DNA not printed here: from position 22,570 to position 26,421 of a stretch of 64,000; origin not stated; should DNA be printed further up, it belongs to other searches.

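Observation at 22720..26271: NACHT-HEAT STAND NTPase with an unassigned 260-aa N-terminal region and a 12-unit HEAT array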

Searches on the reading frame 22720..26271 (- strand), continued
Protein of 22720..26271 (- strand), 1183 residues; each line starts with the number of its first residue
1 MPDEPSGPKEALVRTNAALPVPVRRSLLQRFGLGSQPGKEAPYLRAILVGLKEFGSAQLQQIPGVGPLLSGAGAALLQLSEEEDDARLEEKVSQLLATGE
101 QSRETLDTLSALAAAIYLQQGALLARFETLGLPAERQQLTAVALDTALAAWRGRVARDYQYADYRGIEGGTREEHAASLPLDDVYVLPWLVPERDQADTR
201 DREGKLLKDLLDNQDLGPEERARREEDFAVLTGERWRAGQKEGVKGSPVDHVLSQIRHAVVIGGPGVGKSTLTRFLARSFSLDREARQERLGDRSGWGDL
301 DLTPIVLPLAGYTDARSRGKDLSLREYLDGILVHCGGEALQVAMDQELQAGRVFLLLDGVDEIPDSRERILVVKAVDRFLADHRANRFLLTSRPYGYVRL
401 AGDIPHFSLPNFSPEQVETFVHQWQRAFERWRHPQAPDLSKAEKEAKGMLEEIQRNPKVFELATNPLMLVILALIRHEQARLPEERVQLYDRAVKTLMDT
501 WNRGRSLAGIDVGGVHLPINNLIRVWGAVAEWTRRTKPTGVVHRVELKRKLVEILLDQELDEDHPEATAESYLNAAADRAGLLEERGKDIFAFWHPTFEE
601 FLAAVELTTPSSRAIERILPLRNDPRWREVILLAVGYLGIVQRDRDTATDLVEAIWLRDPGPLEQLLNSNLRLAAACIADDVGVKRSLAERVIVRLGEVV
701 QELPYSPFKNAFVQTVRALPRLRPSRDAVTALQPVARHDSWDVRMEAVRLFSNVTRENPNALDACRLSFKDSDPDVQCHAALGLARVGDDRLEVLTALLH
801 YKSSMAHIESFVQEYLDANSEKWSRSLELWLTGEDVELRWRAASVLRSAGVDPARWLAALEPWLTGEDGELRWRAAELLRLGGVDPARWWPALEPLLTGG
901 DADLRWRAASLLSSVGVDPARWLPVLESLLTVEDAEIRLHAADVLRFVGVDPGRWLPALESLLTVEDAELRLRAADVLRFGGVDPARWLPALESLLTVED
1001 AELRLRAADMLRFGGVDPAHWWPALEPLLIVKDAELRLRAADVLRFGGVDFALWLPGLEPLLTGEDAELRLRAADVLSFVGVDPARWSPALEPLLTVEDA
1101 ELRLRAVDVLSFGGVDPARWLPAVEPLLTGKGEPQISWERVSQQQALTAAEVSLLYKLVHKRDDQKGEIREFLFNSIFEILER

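Call 35: find_encoding_contigs(protein=P0019, flank=8000, max_places=2)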
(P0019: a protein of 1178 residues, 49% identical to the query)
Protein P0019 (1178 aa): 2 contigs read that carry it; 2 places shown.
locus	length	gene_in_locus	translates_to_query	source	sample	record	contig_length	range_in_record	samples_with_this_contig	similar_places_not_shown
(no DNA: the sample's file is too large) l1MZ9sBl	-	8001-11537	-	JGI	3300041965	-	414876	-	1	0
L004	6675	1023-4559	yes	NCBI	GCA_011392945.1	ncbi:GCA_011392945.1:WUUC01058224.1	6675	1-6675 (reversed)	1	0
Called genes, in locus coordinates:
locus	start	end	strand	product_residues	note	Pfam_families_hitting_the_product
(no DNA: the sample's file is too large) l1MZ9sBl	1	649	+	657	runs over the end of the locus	PF13292:DXP_synthase_N, PF00456:Transketolase_N (weak), PF02775:TPP_enzyme_C (faint), PF02779:Transket_pyr, PF02780:Transketolase_C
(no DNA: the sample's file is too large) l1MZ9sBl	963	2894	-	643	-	PF13522:GATase_6, PF13537:GATase_7, PF00733:Asn_synthase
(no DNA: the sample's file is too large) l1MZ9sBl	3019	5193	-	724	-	PF16889:Hepar_II_III_N, PF07940:Hepar_II_III_C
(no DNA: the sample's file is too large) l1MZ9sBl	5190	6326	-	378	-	PF02350:Epimerase_2, PF13579:Glyco_trans_4_4 (weak)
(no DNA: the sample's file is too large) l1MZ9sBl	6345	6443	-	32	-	-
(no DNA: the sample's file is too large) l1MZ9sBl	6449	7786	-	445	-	PF03446:NAD_binding_2, PF03721:UDPG_MGDP_dh_N, PF00984:UDPG_MGDP_dh, PF03720:UDPG_MGDP_dh_C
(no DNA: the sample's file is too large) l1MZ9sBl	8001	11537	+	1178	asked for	PF05729:NACHT, PF24883:NPHP3_N (faint), PF02985:HEAT (faint), PF13646:HEAT_2 (weak), PF01602:Adaptin_N, PF13646:HEAT_2 (weak)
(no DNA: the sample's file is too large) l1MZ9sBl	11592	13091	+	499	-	PF00324:AA_permease, PF13520:AA_permease_2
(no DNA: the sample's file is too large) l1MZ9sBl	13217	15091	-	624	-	PF01612:DNA_pol_A_exo1, PF00476:DNA_pol_A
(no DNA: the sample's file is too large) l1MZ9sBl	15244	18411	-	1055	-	PF13191:AAA_16 (weak), PF20703:nSTAND1, PF13424:TPR_12 (weak)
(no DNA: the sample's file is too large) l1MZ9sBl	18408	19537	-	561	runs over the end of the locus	PF13676:TIR_2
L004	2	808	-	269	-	?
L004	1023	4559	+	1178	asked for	PF05729:NACHT, PF24883:NPHP3_N (faint), PF02985:HEAT (faint), PF13646:HEAT_2 (weak), PF01602:Adaptin_N, PF13646:HEAT_2 (weak)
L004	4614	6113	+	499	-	PF00324:AA_permease, PF13520:AA_permease_2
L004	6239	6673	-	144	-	?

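Call 44: search_solved_structures(query=A2, max_evalue=0.01)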
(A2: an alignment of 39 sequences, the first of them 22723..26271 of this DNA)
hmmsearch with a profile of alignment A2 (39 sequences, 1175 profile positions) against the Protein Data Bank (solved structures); distinct sequences matched with E-value up to 0.01: 54.
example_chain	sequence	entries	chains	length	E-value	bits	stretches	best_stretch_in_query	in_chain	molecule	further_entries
9sah_A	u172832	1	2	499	3.3e-49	171.1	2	804-1032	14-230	E4-NB2 synthetic fusion protein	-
6fsq_A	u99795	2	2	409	9.4e-40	139.8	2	804-1086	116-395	alphaRep A3_bGFPD | A3_bGFPD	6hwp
6ft5_A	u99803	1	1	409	8.7e-38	133.3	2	806-1086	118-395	alphaRep A3_A3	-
4zv6_A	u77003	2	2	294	8.4e-30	106.8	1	804-1087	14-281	AlphaRep-7 | alpha-Rep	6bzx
4xl5_C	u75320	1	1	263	1.6e-26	95.9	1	804-1062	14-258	bGFP-A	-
6gwc_C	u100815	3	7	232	1.8e-21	79.2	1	868-1080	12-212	iE5 ALPHAREP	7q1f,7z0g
7p0h_A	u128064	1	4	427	2e-20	75.7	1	832-1063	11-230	Helicobacter pylori ComF fused to an artificial alphaREP crystallization helper (named B2)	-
4rv1_A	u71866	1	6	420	9e-18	67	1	807-1111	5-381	Engineered Protein OR497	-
8aw4_A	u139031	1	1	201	1.4e-17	66.4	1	866-1062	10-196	ALPHAREP bB-E3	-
6gx7_E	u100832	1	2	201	1e-16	63.5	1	866-1062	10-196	iiiA5 ALPHAREP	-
9rhz_A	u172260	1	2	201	4.3e-16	61.4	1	806-989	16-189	ALPHAREP bE5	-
3ltm_A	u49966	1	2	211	1.2e-15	60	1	867-1064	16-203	Alpha-Rep4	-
3ltj_A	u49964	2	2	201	2.1e-15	59.2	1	866-1061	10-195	AlphaRep-4 | bA3-2: binder of A3 protein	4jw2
4xvp_D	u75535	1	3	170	1.9e-14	56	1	900-1062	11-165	BGFP-C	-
5a1u_E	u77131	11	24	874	2.2e-14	55.8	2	803-1146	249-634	COATOMER SUBUNIT GAMMA-1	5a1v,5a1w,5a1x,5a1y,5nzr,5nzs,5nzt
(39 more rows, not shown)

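Call 47: find_encoding_contigs(protein=P0068, flank=3000, max_places=1)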
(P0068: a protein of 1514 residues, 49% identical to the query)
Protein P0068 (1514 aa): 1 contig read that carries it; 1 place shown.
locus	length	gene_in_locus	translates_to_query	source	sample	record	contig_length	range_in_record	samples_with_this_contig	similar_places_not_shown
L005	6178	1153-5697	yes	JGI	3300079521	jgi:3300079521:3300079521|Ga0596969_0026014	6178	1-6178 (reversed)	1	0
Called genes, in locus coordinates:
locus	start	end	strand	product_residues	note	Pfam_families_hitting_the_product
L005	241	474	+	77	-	PF03625:DUF302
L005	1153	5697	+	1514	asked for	PF00149:Metallophos, PF05729:NACHT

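Call 49: predict_structure(alignment_id=A2)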
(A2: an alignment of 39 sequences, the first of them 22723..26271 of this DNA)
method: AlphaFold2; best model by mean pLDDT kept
length: 1183 residues; sequences in the alignment: 39
mean_pLDDT: 84.5   pTM: 0.76
mean pLDDT of the five models: 84.5, 83.5, 81.2, 80.8, 79.8
residues with pLDDT >= 90: 527; 70-90: 521; 50-70: 78; < 50: 57
segments of 3 or more residues with pLDDT < 50: 1-25, 57-72, 168-175, 241-243
pLDDT, mean of each block of 10 residues (from residue 1): 38 28 46 58 80 59 42 58 76 71 78 85 86 84 88 88 58 56 87 71 79 76 80 63 67 89 83 90 82 69 89 84 92 89 94 91 77 91 93 79 86 91 92 89 93 82 86 80 85 83 59 77 93 86 89 94 90 75 73 84 95 96 91 96 96 96 93 95 92 98 95 93 95 95 96 96 97 95 94 89 83 86 85 87 85 84 90 92 87 91 94 89 93 93 91 90 92 93 89 93 94 89 94 93 91 91 92 93 91 91 93 90 86 72 89 92 86 92 83
secondary structure, 60 per line:
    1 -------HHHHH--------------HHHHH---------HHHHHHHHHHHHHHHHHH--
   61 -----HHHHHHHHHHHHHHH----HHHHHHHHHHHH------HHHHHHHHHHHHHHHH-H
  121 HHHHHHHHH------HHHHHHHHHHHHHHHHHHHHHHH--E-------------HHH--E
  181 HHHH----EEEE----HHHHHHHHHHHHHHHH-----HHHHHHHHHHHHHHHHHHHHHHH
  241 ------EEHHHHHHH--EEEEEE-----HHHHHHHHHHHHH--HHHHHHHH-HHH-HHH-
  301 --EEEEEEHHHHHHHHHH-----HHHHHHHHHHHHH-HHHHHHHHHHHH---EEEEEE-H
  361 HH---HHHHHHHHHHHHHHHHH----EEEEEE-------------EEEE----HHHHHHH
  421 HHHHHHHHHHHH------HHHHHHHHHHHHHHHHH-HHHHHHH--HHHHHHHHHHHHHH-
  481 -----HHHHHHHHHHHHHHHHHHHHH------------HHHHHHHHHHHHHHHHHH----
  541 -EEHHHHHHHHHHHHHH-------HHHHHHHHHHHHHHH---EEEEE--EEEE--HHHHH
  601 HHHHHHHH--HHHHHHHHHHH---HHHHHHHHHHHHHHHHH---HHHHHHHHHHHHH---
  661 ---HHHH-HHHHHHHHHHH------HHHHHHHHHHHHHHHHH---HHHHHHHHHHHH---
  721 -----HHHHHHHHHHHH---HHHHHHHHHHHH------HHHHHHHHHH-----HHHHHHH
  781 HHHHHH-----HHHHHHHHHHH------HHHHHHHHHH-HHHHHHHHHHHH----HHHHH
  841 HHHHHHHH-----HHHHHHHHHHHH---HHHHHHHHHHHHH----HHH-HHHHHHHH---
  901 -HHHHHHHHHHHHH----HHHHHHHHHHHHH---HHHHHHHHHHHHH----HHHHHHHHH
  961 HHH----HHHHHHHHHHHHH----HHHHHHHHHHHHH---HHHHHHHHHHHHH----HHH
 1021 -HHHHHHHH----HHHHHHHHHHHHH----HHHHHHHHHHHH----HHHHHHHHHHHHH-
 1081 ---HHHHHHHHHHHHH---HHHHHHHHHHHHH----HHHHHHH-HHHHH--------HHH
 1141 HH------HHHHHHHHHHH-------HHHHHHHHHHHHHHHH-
elements in order (helices of 4 or more, strands of 3 or more residues): H8-12 H27-31 H41-58 H66-80 H85-96 H103-118 H120-129 H136-158 H181-184 E189-192 H197-212 H218-240 H249-255 E258-263 H269-281 H284-291 E303-308 H309-318 H324-336 H338-349 E353-358 H366-382 E387-392 E406-409 H414-432 H439-455 H457-463 H466-479 H486-506 H519-536 H544-557 H565-579 E583-587 E590-593 H596-608 H611-621 H625-641 H645-657 H664-667 H669-679 H686-702 H706-717 H726-737 H741-752 H759-768 H774-786 H792-802 H809-818 H820-831 H836-848 H854-865 H869-881 H890-897 H902-914 H919-931 H935-947 H952-963 H968-980 H985-997 H1001-1013 H1022-1029 H1034-1046 H1051-1062 H1067-1079 H1084-1096 H1100-1112 H1117-1123 H1125-1129 H1138-1142 H1149-1159 H1167-1182

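Call 51: fold_search(model_id=the predicted structure, library=pdb)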
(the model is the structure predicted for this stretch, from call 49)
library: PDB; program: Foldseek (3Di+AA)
matches with E <= 10: 1447; with E <= 0.001: 348
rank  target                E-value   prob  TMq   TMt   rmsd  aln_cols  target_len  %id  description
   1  8u89_A                8.5e-10  1.00  0.19  0.34  17.5       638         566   17  The structure of the PP2A-B56Delta holoenzyme mutant - E197K (released 2024-01-10)
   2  6ef4                  8.9e-10  1.00  0.21  0.35  15.9       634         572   15  Crystal structure of mouse PP2A Aalpha P179R mutant (released 2019-06-26)
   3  1b3u_A                1.4e-09  1.00  0.17  0.31  23.2       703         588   16  CRYSTAL STRUCTURE OF CONSTANT REGULATORY DOMAIN OF HUMAN PP2A, PR65ALPHA (released 1999-04-12)
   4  6iur_A                1.9e-09  1.00  0.17  0.30  20.1       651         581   15  A phosphatase complex STRN3-PP2Aa (released 2019-12-04)
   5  2npp_A                3.0e-09  1.00  0.20  0.35  19.1       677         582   16  Structure of the Protein Phosphatase 2A Holoenzyme (released 2006-12-12)
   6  6iur_F                3.7e-09  1.00  0.18  0.30  19.9       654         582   15  A phosphatase complex STRN3-PP2Aa (released 2019-12-04)
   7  8uwb_A                4.4e-09  1.00  0.19  0.34  15.4       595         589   15  Crystal structure of PP2A PPP2R1A-PPP2CA-PPP2R5E phosphatase. (released 2024-04-17)
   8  9mf5_A                5.3e-09  1.00  0.19  0.35  15.4       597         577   14  CryoEM structure of the Protein Phosphatase 2A (Abeta-B56gamma-Calpha) holoenzyme complex (released 2025-07-09)
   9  7z8t_D                6.9e-09  1.00  0.25  0.25  32.8      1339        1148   11  CAND1-SCF-SKP2 CAND1 engaged SCF rocked (released 2023-04-19)
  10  6iur_B                7.1e-09  1.00  0.18  0.28  20.9       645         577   14  A phosphatase complex STRN3-PP2Aa (released 2019-12-04)
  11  2ie3_A                9.3e-09  1.00  0.20  0.32  15.5       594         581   14  Structure of the Protein Phosphatase 2A Core Enzyme Bound to Tumor-inducing Toxins (released 2006-11-07)
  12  7z8v_D                9.6e-09  1.00  0.25  0.25  33.1      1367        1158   11  CAND1-SCF-SKP2 (SKP1deldel) CAND1 engaged SCF rocked (released 2023-04-19)
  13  2iae_A                1.2e-08  1.00  0.16  0.29  15.8       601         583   13  Crystal structure of a protein phosphatase 2A (PP2A) holoenzyme. (released 2006-12-26)
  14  2pf4_B                1.6e-08  1.00  0.16  0.28  19.8       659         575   16  Crystal structure of the full-length simian virus 40 small t antigen complexed with the protein phosphatase 2A Aalpha  (released 2007-08-07)
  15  8or3_C                1.7e-08  1.00  0.27  0.28  32.4      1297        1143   12  CAND1-CUL1-RBX1-SKP1-SKP2-DCNL1 (released 2023-06-28)
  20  8swk_A                3.5e-08  1.00  0.21  0.29  17.6       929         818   12  Cryo-EM structure of NLRP3 closed hexamer (released 2024-02-14)
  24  8h93_A                5.3e-08  1.00  0.19  0.23  22.9      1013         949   12  Structure of dimeric mouse SCMC core complex (released 2024-01-10)
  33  9lq2_A                2.0e-07  1.00  0.23  0.28  19.1       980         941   13  Structure of human dimeric NLRP7-TCL1A complex (released 2025-12-10)
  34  9lq4_A                2.4e-07  1.00  0.23  0.29  17.8       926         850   13  Structure of the human monomeric NLRP7-TCL1A complex (released 2025-12-10)
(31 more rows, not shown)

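Call 61: search_protein_families(library=pfam, proteins=[L001:6377-7168:-], max_evalue=0.01)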
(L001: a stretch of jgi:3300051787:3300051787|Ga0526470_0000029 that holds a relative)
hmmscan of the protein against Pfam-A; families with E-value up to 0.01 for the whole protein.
L001:6377-7168:- (263 aa): 0 families

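Call 63: find_encoding_contigs(protein=P0028, flank=8000, max_places=1)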
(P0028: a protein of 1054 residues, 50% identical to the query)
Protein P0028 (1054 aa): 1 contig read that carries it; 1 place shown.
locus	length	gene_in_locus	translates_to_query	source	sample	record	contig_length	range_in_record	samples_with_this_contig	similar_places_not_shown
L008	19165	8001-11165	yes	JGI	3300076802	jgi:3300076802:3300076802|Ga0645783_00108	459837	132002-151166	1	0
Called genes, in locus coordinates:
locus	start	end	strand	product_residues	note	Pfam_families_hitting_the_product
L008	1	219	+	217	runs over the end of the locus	PF01464:SLT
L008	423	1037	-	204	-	-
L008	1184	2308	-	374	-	PF18854:baeRF_family10, PF18844:baeRF_family2, PF18845:baeRF_family3, PF18846:baeRF_family5 (weak), PF18859:acVLRF1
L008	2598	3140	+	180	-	PF14595:Thioredoxin_9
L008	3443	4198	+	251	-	-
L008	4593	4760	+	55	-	-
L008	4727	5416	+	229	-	PF00326:Peptidase_S9 (weak)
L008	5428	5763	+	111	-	-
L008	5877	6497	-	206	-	-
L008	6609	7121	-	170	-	-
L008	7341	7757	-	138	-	PF03992:ABM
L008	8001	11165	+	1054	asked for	PF13646:HEAT_2 (faint), PF05729:NACHT (weak)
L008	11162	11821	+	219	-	-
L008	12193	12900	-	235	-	PF02770:Acyl-CoA_dh_M, PF00441:Acyl-CoA_dh_1, PF08028:Acyl-CoA_dh_2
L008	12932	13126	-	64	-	PF02771:Acyl-CoA_dh_N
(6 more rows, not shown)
